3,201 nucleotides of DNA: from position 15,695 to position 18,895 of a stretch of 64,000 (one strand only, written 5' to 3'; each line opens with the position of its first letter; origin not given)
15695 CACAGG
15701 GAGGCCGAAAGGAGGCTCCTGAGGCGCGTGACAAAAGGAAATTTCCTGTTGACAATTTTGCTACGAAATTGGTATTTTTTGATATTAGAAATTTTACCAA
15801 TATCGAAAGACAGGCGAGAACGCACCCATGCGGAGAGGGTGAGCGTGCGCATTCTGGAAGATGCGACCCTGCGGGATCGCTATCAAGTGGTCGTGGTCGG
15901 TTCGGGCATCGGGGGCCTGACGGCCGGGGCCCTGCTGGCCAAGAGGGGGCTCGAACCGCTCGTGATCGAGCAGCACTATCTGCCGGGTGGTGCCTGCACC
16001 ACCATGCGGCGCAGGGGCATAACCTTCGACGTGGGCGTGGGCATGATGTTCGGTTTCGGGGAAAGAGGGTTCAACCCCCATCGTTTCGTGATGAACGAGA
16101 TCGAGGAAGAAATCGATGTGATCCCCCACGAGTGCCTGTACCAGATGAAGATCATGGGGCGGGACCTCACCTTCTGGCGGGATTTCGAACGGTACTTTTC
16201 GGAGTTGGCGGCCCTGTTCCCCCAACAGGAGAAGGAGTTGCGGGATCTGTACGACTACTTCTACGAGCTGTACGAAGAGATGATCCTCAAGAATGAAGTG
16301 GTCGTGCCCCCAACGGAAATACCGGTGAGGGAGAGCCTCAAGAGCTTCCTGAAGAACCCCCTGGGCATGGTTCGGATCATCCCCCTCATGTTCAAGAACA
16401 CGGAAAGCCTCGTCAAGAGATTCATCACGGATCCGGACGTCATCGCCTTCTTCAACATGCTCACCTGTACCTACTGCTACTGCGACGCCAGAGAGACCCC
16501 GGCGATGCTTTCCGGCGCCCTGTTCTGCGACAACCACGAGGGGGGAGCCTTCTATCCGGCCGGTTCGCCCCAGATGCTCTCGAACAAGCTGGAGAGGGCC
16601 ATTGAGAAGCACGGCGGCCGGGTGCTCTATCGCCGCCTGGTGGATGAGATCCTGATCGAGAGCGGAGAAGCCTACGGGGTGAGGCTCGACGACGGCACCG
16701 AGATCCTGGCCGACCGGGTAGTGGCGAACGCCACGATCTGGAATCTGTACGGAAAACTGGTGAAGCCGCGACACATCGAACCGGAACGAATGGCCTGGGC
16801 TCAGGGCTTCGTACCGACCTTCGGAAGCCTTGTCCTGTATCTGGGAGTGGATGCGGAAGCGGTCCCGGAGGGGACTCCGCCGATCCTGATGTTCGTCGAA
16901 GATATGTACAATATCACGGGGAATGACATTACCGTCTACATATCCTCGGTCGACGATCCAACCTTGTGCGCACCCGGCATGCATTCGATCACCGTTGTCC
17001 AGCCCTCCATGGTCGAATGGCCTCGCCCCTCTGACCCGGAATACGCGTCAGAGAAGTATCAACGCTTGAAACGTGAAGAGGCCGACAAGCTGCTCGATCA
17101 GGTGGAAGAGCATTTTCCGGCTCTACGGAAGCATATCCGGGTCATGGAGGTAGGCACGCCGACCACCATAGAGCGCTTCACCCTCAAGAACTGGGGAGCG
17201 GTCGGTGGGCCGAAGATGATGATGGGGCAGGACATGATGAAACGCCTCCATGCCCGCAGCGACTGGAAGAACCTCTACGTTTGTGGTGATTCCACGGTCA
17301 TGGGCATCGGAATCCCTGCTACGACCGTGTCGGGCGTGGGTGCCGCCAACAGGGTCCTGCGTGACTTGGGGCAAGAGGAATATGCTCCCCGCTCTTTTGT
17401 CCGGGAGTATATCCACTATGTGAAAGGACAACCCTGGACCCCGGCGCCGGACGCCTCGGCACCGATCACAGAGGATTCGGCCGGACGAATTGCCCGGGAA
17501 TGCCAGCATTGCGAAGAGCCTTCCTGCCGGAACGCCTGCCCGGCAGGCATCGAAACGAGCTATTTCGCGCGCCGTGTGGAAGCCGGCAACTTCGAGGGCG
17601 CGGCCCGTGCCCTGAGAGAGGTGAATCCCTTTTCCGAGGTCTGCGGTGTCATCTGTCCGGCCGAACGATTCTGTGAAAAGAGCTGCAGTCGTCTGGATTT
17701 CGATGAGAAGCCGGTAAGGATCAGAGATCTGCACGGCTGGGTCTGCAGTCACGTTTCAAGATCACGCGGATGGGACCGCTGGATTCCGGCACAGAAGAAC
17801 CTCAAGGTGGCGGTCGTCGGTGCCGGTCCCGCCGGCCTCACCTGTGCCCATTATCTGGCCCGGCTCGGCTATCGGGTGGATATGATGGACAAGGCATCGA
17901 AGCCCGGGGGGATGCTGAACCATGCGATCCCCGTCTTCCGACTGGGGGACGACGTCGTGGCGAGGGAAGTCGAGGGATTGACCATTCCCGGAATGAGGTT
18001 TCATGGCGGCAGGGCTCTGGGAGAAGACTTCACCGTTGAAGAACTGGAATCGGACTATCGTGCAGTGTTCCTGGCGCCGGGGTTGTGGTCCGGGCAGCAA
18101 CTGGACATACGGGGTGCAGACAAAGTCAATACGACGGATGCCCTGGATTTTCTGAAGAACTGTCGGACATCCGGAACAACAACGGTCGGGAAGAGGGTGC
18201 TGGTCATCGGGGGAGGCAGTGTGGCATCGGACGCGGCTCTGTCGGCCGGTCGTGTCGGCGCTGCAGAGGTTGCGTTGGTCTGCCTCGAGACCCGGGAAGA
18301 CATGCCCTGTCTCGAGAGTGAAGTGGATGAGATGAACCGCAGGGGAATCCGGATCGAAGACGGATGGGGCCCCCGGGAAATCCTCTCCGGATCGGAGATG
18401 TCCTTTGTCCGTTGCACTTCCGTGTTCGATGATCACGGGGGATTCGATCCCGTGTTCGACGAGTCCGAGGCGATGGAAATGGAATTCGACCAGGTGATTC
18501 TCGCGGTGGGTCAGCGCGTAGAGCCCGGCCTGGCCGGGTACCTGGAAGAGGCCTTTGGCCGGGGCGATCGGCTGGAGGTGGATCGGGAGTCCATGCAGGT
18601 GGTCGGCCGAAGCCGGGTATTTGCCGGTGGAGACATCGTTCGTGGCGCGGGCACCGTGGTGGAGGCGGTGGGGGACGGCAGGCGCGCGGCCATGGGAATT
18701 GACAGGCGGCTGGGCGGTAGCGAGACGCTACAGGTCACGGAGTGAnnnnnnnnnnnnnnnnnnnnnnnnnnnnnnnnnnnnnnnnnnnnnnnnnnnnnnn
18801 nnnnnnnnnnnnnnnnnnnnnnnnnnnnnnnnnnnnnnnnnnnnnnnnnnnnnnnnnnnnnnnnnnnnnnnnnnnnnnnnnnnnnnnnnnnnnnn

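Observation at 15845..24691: Tandem triplication of a ~965-aa CrtI-like::GltD-like fusion flavoprotein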

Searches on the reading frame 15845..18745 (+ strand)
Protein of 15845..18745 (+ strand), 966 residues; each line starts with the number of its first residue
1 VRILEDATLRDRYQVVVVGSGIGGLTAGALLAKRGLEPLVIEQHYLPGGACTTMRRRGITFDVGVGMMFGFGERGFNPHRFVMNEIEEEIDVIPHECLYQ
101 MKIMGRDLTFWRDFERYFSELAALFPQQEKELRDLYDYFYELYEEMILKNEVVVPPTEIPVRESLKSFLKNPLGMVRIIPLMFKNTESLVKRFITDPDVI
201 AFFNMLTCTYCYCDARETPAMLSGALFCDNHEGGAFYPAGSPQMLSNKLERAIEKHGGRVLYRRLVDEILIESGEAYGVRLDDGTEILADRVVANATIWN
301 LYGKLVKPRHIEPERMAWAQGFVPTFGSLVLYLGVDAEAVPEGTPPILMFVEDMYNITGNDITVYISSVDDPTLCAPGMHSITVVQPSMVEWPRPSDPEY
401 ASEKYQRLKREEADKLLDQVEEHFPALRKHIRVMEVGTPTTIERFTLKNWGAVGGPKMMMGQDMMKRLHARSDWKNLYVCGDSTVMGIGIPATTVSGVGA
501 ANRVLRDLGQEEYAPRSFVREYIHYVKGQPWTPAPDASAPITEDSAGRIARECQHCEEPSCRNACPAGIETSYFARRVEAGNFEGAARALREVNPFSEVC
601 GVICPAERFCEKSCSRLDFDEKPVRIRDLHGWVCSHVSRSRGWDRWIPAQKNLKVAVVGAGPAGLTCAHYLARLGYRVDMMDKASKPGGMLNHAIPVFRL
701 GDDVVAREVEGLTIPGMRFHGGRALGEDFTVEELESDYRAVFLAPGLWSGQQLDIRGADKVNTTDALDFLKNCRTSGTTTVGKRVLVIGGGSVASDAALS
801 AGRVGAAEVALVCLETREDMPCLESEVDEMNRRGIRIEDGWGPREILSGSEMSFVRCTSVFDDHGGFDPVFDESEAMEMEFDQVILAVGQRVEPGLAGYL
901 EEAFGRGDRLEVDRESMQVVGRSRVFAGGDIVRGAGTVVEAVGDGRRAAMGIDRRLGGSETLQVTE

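Call 3: search_protein_families(library=pfam, proteins=[window:15845-18745:+], max_evalue=0.01)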
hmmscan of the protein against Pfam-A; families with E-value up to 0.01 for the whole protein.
window:15845-18745:+ (966 aa): 17 families
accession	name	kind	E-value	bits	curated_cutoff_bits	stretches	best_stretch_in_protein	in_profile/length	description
PF07992.20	Pyr_redox_2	-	7.7e-27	94.9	26.1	1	654-945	2-291/291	Pyridine nucleotide-disulphide oxidoreductase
PF13450.12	NAD_binding_8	-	2.3e-24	85.9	21.9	2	17-72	1-56/68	NAD(P)-binding Rossmann-like domain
PF14691.11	Fer4_20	-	1e-20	74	25.8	1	539-636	10-107/113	Dihydroprymidine dehydrogenase domain II, 4Fe-4S cluster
PF01593.30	Amino_oxidase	-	1.5e-19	71.1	19.8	1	22-505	1-443/443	Flavin containing amine oxidoreductase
PF01266.30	DAO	-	3e-19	70.2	27.9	3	221-433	127-305/353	FAD dependent oxidoreductase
PF01946.23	Thi4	-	1.8e-11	44.2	26.2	2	654-689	19-55/235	Thi4 family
PF00070.33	Pyr_redox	-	3.1e-11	44.1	22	1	654-692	1-39/82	Pyridine nucleotide-disulphide oxidoreductase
PF01494.25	FAD_binding_3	-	4.8e-11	42.9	22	2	653-686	2-35/349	FAD binding domain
PF03486.20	HI0933_like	-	6.7e-09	36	50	1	654-689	2-37/244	HI0933-like protein Rossmann domain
PF12831.13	FAD_oxidored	-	9.2e-09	35.5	27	2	655-694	2-41/416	FAD dependent oxidoreductase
PF00890.30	FAD_binding_2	-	1.3e-08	35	20.4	2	15-49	2-36/414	FAD binding domain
PF21799.2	MurD-like_N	-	1e-07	32.5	27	1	654-690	2-38/88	Mur ligase MurD-like, N-terminal domain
PF01134.28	GIDA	-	1.3e-07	31.5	22.1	1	654-683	1-30/391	Glucose inhibited division protein A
PF13738.12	Pyr_redox_3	-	2.5e-07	30.7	30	0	657-683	2-29/305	Pyridine nucleotide-disulphide oxidoreductase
PF01262.27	AlaDh_PNT_C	-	6.4e-06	26.2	23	0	651-685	27-61/214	Alanine dehydrogenase/PNT, C-terminal domain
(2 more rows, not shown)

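Call 5: search_protein_families(library=ncbifam, proteins=[window:15845-18745:+], max_evalue=0.00001)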
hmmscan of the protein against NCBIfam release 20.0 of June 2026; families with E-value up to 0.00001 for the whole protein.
window:15845-18745:+ (966 aa): 78 families (the best 25 are shown)
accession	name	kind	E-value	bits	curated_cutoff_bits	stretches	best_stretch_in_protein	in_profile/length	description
NF009410.0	PRK12771.1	subfamily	2.2e-96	323.7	516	1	545-960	34-449/566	NAD(P)-binding protein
TIGR02730.1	carot_isom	equivalog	2.4e-90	303.7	586.9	1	13-509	1-493/493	carotenoid isomerase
NF010590.0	PRK13984.1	equivalog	4.1e-83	279.5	946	1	546-956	185-606/611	putative oxidoreductase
NF009414.0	PRK12778.1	equivalog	7.7e-81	272.4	1103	1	540-956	318-749/752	bifunctional dihydroorotate dehydrogenase B NAD binding subunit/NADPH-dependent glutamate synthase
NF009454.0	PRK12814.1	equivalog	5.5e-77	259.6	916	1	549-961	93-505/657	putative NADPH-dependent glutamate synthase small subunit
TIGR01316.1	gltA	equivalog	1.9e-72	244.5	471.75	1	542-954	17-447/449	NADPH-dependent glutamate synthase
TIGR03315.1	Se_ygfK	equivalog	6.9e-68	229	835.3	1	556-955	442-838/1012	putative selenate reductase subunit YgfK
TIGR02733.1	desat_CrtD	equivalog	5.9e-63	213.2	549.7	1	14-504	3-488/492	C-3',4' desaturase CrtD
TIGR01318.1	gltD_gamma_fam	subfamily_domain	2.4e-60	204.5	482.95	1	540-953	29-462/467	glutamate synthase, small subunit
NF009409.0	PRK12770.1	subfamily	1.8e-50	172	343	1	649-956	15-350/360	putative glutamate synthase subunit beta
NF009413.0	PRK12775.1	equivalog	3.9e-50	170.6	1895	1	546-956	326-754/1006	putative trifunctional 2-polyprenylphenol hydroxylase/glutamate synthase subunit beta/ferritin domain-containing protein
NF009408.0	PRK12769.1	equivalog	8.7e-50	169.5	1003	1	539-957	213-652/659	formate-dependent uric acid utilization protein AegA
TIGR02734.1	crtI_fam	subfamily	3.4e-48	164.6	238.1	1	15-511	1-495/504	phytoene desaturase family protein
TIGR01317.1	GOGAT_sm_gam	subfamily_domain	8.7e-48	163.4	447.7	1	538-810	29-311/485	glutamate synthase small subunit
NF009451.0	PRK12809.1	equivalog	5.6e-42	143.9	1154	1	551-950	208-628/639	formate-dependent uric acid utilization protein YgfT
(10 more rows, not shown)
